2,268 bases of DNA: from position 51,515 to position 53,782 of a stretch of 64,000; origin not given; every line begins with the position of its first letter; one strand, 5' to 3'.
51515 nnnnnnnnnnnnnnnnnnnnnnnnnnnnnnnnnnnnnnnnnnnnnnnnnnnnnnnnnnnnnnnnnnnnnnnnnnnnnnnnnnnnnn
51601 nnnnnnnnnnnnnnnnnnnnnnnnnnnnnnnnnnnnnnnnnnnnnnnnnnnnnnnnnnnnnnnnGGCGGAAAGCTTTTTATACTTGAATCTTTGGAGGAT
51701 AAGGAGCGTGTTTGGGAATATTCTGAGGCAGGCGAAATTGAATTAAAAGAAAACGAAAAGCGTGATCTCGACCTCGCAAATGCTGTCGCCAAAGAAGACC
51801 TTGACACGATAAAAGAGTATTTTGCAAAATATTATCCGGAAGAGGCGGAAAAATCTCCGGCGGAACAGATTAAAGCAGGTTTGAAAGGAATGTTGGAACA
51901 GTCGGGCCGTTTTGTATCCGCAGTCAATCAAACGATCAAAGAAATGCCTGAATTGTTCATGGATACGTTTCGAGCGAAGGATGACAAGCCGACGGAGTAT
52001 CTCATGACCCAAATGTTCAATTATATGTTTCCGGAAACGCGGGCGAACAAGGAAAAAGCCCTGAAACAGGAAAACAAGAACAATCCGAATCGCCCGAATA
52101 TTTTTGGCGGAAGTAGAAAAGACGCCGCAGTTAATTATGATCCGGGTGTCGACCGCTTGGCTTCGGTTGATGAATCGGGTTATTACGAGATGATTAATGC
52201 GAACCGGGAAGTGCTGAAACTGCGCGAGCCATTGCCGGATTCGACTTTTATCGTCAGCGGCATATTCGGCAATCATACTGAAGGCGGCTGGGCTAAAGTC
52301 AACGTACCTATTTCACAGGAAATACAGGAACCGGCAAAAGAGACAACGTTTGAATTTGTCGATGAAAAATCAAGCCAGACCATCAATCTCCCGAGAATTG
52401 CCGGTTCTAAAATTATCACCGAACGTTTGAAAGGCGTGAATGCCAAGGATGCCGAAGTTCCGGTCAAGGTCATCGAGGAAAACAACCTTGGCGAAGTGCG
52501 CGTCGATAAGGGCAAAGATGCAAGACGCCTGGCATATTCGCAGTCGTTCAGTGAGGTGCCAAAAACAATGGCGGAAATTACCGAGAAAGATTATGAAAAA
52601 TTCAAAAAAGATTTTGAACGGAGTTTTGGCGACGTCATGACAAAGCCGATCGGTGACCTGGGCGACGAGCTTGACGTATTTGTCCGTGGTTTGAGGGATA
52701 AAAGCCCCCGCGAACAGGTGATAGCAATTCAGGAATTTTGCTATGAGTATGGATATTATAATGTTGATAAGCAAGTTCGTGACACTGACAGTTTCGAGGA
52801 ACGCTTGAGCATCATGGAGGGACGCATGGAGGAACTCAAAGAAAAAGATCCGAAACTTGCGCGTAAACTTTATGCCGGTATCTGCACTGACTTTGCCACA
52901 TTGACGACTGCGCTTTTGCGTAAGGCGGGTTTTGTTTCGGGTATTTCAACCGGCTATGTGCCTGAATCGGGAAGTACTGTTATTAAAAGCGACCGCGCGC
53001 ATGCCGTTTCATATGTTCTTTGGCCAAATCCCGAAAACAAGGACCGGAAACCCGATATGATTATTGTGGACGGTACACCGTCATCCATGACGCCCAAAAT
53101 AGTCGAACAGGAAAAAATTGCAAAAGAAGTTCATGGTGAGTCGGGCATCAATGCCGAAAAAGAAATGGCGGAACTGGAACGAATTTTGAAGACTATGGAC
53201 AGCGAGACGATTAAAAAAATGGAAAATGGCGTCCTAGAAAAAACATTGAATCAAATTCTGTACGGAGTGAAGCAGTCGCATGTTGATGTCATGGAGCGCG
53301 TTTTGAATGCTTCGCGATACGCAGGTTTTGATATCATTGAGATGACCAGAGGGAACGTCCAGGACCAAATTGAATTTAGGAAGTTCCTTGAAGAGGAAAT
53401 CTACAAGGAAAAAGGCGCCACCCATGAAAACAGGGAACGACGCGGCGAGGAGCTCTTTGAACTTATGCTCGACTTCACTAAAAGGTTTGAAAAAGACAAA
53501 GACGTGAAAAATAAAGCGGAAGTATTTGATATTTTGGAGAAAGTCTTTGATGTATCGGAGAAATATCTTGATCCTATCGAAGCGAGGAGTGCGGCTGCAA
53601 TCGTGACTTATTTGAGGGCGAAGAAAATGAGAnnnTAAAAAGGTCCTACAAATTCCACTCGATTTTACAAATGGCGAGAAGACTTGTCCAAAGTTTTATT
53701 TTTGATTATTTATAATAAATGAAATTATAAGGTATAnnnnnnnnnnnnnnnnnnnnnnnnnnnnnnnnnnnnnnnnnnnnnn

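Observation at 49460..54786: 1391-aa protein with a C-terminal transglutaminase-like Cys-His-Asp core followed by an HExxH protein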

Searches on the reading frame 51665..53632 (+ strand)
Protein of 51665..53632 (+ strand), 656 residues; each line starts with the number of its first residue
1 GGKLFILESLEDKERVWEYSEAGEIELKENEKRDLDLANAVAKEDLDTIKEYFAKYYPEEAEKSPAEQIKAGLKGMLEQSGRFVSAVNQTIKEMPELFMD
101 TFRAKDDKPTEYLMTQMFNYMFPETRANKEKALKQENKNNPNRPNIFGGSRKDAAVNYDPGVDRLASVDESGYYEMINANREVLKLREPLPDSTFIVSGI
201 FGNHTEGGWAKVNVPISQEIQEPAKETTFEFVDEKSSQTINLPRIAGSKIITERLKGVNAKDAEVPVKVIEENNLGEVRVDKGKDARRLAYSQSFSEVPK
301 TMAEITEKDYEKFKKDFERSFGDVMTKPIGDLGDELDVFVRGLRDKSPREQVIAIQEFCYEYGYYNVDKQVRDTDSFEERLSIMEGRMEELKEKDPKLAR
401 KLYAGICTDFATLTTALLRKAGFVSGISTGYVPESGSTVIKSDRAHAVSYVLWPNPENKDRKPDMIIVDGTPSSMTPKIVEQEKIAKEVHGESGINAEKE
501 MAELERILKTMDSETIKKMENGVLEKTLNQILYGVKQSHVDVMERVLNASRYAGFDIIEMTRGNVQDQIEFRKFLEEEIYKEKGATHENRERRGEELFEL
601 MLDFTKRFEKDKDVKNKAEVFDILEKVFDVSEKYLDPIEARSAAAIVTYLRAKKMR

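Call 24: find_homologous_proteins(query=A3, max_evalue=0.01)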
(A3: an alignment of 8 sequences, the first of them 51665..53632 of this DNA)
Query A3 (8 sequences) (656 aa, profile of the alignment): 8 proteins with E <= 0.01 among 8000 candidates.
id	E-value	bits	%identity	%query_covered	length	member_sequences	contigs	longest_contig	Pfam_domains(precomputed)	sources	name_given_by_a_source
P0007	0.0e+0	1313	71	100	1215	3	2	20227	PF01841.26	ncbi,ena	-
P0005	0.0e+0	1303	76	100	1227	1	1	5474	-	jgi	jgi:hypothetical protein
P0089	0.0e+0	1202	74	94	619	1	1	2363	PF04473.19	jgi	jgi:hypothetical protein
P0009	0.0e+0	1190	59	100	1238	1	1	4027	-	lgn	-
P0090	6.7e-263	892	72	68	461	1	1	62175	PF01841.26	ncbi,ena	-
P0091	7.1e-251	852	69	69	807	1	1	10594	PF01841.26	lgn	-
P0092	7.3e-250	849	64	75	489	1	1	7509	PF01841.26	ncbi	-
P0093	9.2e-224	763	73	63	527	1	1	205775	-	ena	-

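Call 27: find_related_loci(query=A3, collection=genome_contigs, flank=6000)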
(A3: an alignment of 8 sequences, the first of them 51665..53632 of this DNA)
Query A3 (656 aa) in genome_contigs; peptide patterns used: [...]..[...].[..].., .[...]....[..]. (x = any residue, [..] = any of these).
145 stretches matched a pattern; 3 encode a relative of the query (tblastn E <= 1e-3); 3 distinct loci.
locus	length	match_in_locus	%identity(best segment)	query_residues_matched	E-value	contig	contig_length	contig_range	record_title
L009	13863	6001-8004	71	2-656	0e+0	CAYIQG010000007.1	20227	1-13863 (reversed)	MAG TPA_asm: uncultured Candidatus Saccharibacteria bacterium isolate ERP119705_co3_300 genome assembly, contig: NODE_30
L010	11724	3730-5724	70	1-656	0e+0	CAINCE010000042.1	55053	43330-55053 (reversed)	uncultured bacterium isolate KR5_bin-306 genome assembly, contig: bin-306:42/77, whole genome shotgun sequence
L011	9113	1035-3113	72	1-656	0e+0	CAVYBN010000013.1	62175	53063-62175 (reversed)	MAG: Candidatus Parcubacteria bacterium isolate MFD03044.bin.2.101 genome assembly, contig: contig_72283, whole genome s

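Call 39: search_protein_representatives(alignment_id=A3)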
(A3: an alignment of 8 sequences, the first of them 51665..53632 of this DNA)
Query: 8 sequences, 660 profile positions. Proteins with E-value up to 0.001 (for the whole library): 284; up to 1e-10: 248; up to 1e-30: 165. The best 150 are listed.
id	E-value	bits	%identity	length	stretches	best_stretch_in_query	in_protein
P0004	0.0e+00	1290.8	-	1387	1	1-660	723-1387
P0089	0.0e+00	1201.5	-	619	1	39-660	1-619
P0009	0.0e+00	1189.5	-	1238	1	1-660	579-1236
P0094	0.0e+00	1084.4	-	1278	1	1-659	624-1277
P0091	2.3e-251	852.3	-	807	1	1-460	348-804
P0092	2.3e-250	849.0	-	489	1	173-660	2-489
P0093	2.9e-224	762.7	-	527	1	3-403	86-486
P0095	1.2e-153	529.4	-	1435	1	14-659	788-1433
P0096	9.5e-147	506.6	-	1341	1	2-659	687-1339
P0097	5.4e-144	497.5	-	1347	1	2-659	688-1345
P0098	7.9e-141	487.1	-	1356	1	9-659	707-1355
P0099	4.0e-134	464.9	-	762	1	2-627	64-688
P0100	4.8e-132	458.0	-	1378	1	16-659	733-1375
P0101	9.0e-132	457.1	-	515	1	185-659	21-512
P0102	3.7e-129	448.5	-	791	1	18-659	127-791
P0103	1.1e-127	443.6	-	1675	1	18-659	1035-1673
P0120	3.4e-104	366.0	-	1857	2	275-660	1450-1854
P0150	4.9e-89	315.9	-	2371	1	31-659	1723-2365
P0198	2.5e-61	224.3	-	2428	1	178-659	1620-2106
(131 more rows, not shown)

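Call 48: search_protein_families(library=pfam, proteins=[P0095, P0103, P0120, P0150, P0198], max_evalue=0.01)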
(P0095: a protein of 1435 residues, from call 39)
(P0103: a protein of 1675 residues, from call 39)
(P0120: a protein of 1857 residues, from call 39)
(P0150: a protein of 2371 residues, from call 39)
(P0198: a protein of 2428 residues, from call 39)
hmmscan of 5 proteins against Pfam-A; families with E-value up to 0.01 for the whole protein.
P0095 (1435 aa): 2 families
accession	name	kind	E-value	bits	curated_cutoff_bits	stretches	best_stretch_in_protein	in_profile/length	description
PF01841.26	Transglut_core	-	9.5e-06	26.3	23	1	1156-1216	36-93/108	Transglutaminase-like superfamily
PF04473.18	DUF553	-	0.0018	18.2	20.5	1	1162-1216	52-101/140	Transglutaminase-like domain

P0103 (1675 aa): 3 families
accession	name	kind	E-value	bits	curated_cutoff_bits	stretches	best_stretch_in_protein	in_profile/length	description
PF01841.26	Transglut_core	-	5.4e-06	27.1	23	1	1411-1466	42-95/108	Transglutaminase-like superfamily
PF04473.18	DUF553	-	7.2e-05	22.7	20.5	1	1351-1450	8-89/140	Transglutaminase-like domain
PF19231.4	DUF5884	-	0.0086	16.7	27.5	0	1289-1337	12-66/155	Family of unknown function (DUF5884)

P0120 (1857 aa): 2 families
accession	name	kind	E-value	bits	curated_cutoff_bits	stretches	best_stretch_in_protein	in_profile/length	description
PF01841.26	Transglut_core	-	8.2e-05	23.3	23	1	1583-1638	41-95/108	Transglutaminase-like superfamily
PF04473.18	DUF553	-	0.00012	21.9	20.5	1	1523-1613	8-80/140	Transglutaminase-like domain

P0150 (2371 aa): 1 family
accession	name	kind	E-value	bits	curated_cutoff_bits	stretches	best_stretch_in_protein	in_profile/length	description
PF01841.26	Transglut_core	-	1e-06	29.4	23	1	2058-2149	9-98/108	Transglutaminase-like superfamily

P0198 (2428 aa): 4 families
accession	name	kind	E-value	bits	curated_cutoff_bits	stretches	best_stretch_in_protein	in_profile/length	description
PF13646.12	HEAT_2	-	2e-14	54.1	27.7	2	2314-2386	2-75/88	HEAT repeats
PF01841.26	Transglut_core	-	3.1e-06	27.9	23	1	1792-1899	11-94/108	Transglutaminase-like superfamily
PF02985.28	HEAT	-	9.8e-06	25.8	23.5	0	2220-2244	3-27/31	HEAT repeat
PF04473.18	DUF553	-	0.004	17.1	20.5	1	1855-1901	60-102/140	Transglutaminase-like domain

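Call 49: predict_structure(alignment_id=A3)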
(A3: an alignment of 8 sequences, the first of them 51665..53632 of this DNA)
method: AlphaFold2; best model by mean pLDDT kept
length: 656 residues; sequences in the alignment: 8
mean_pLDDT: 49.4   pTM: 0.29
mean pLDDT of the five models: 49.4, 49.2, 39.4, 38.7, 38.7
residues with pLDDT >= 90: 0; 70-90: 97; 50-70: 194; < 50: 365
segments of 3 or more residues with pLDDT < 50: 1-25, 60-102, 104-231, 244-248, 294-305, 312-337, 361-391, 395-402, 429-446, 454-465, 470-512, 588-591
pLDDT, mean of each block of 10 residues (from residue 1): 32 36 49 58 56 62 40 30 32 44 45 45 44 44 28 24 35 36 31 29 32 27 34 56 50 73 76 61 72 43 46 44 31 45 57 59 39 36 45 47 52 58 53 29 45 48 48 43 35 30 42 52 59 69 79 64 68 72 52 70 77 68 76 72 73 59
secondary structure, 60 per line:
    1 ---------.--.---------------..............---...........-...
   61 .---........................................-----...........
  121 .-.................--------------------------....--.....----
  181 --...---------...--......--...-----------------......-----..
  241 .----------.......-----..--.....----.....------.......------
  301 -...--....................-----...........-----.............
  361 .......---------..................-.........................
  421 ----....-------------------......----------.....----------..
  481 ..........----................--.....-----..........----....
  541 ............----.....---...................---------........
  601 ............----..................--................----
elements in order (helices of 4 or more, strands of 3 or more residues): H29-42 H46-56 H58-61 H65-104 H110-121 H123-139 E166-169 E172-176 E183-185 E195-197 E200-205 E208-210 E228-233 E239-241 E255-258 E268-272 E277-281 E288-294 H307-326 H332-342 H348-367 H377-394 H396-420 E425-428 E448-453 E464-468 H479-490 H495-510 H513-517 H523-532 H537-552 H557-561 H565-583 H593-612 H617-634 H637-652
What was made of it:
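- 51665..53632 (+): Conserved C-terminal module (res 736-1391): helical region, Gly-rich linker, beta-rich region (~901-1030), helical bundle, transglutaminase-like core, helical tail. Exhaustive HMMER: 284 representatives at E<=1e-3 and 165 at E<=1e-30, nearly all with the module at the C-terminus of 1200-2400-aa proteins (call 39); secondary structure from the low-confidence model in call 49
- No confident 3-D model of the transglutaminase-like region was obtained (pLDDT 49; call 49), so the fold rests on sequence profiles and secondary-structure order only. Most of the protein is non-enzymatic, with large helical regions (call 49).
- Tried and rejected: AF2 of the giant C-terminal module with the 8-sequence alignment failed (pLDDT 49; call 49).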

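Call 55: fold_search(model_id=the predicted structure, library=pdb)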
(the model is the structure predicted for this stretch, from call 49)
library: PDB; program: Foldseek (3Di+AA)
matches with E <= 10: 118; with E <= 0.001: 0
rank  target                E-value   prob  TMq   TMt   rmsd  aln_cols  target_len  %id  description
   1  7ue2_A                5.7e-01  0.08  0.09  0.14  19.0       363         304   13  Crystal structure of designed helical repeat protein RPB_PLP3_R6 bound to PLPx6 peptide (released 2023-03-29)
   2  7oxj_A                8.5e-01  0.21  0.06  0.17  17.1        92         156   11  ttSlyD with M8A pseudo-wild-type S2 peptide (released 2022-03-16)
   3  3cgm                  1.4e+00  0.21  0.06  0.19  16.4        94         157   13  Crystal structure of thermophilic SlyD (released 2009-03-10)
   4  4odm_C                1.6e+00  0.23  0.06  0.21  16.1        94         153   13  Structure of SlyD from Thermus thermophilus in complex with S2-W23A peptide (released 2015-01-14)
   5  5wa4_F                1.6e+00  0.06  0.08  0.14  19.3       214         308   13  Pyridine synthase, TbtD, from thiomuracin biosynthesis bound to an N-terminal leader peptide fragment (released 2017-11-22)
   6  4odl_A                1.7e+00  0.14  0.06  0.18  16.3        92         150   11  Structure of SlyD from Thermus thermophilus in complex with S2 peptide (released 2015-01-14)
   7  7o3j_B                1.8e+00  0.28  0.07  0.28  13.6        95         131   13  O-layer structure (TrwH/VirB7, TrwF/VirB9CTD, TrwE/VirB10CTD) of the outer membrane core complex from the fully-assemb (released 2022-06-22)
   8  4odo_C                1.8e+00  0.20  0.06  0.20  17.0        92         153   11  Structure of SlyD from Thermus thermophilus in complex with FK506 (released 2015-01-14)
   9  1o7d_C                1.9e+00  0.10  0.05  0.15  12.1        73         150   14  The structure of the bovine lysosomal a-mannosidase suggests a novel mechanism for low pH activation (released 2003-03-20)
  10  8fin_B                1.9e+00  0.08  0.07  0.21  17.3       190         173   14  Multi-state design of two-state switchable hinge proteins (released 2023-08-16)
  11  7wjm_A                2.1e+00  0.06  0.07  0.06  18.2       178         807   11  CryoEM structure of chitin synthase 1 from Phytophthora sojae (released 2022-09-28)
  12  9mg8_A                2.1e+00  0.04  0.08  0.13  25.0       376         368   11  Crystal Structure of b-iTHR-110 (released 2025-12-17)
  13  4odo_B                2.2e+00  0.13  0.06  0.19  16.4        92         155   11  Structure of SlyD from Thermus thermophilus in complex with FK506 (released 2015-01-14)
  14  5lo7_A                2.2e+00  0.11  0.06  0.22  12.6        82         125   17  Crystal structure of self-complemented MyfA, the major subunit of Myf fimbriae from Yersinia enterocolitica (released 2016-08-24)
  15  5ln8_A                2.2e+00  0.10  0.06  0.22  12.6        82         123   17  Crystal structure of self-complemented MyfA, the major subunit of Myf fimbriae from Yersinia enterocolitica, in comple (released 2016-08-24)
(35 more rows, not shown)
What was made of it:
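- On Transglutaminase-like superfamily (Pfam Transglut_core PF01841): The order helix (Cys), strand (His), strand (Asp) is as expected, but the model is unreliable (call 49), and Foldseek on it gave nothing (call 55)
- Tried and rejected: Foldseek on that model was uninformative, as expected (call 55).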

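Call 66: find_encoding_contigs(protein=P0094, flank=8000, max_places=1)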
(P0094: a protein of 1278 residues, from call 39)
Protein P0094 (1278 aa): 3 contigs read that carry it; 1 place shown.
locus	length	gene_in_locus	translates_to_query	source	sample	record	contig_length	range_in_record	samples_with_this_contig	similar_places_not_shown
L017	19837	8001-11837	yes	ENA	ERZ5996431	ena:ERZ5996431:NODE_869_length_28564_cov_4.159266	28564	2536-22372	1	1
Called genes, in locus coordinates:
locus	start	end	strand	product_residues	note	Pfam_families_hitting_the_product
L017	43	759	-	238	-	PF00005:ABC_tran, PF02463:SMC_N (weak), PF13304:AAA_21 (faint)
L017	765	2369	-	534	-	PF25967:RND-MFP_C (faint), PF25975:CzcB_C (faint)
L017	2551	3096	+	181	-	PF01300:Sua5_yciO_yrdC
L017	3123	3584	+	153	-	PF14478:DUF4430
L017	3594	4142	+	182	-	PF20221:DUF6580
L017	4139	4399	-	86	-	PF15738:YafQ_toxin (weak)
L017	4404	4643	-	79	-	-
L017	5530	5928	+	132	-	-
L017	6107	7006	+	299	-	PF00763:THF_DHG_CYH, PF02882:THF_DHG_CYH_C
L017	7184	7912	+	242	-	PF04402:SIMPL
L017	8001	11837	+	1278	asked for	PF01841:Transglut_core (weak)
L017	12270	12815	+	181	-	PF02357:NusG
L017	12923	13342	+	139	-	PF03946:Ribosomal_L11_N, PF00298:Ribosomal_L11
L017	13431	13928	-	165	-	PF00186:DHFR_1, PF01872:RibD_C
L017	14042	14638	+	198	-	PF01467:CTP_transf_like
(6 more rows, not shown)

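Call 72: find_related_loci(query=A3, collection=viral_contigs, flank=5000)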
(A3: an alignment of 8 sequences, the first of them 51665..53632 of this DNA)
Query A3 (656 aa) in viral_contigs; peptide patterns used: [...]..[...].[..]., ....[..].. (x = any residue, [..] = any of these).
309 stretches matched a pattern, but none encodes a relative of the query by tblastn (E <= 1e-3).
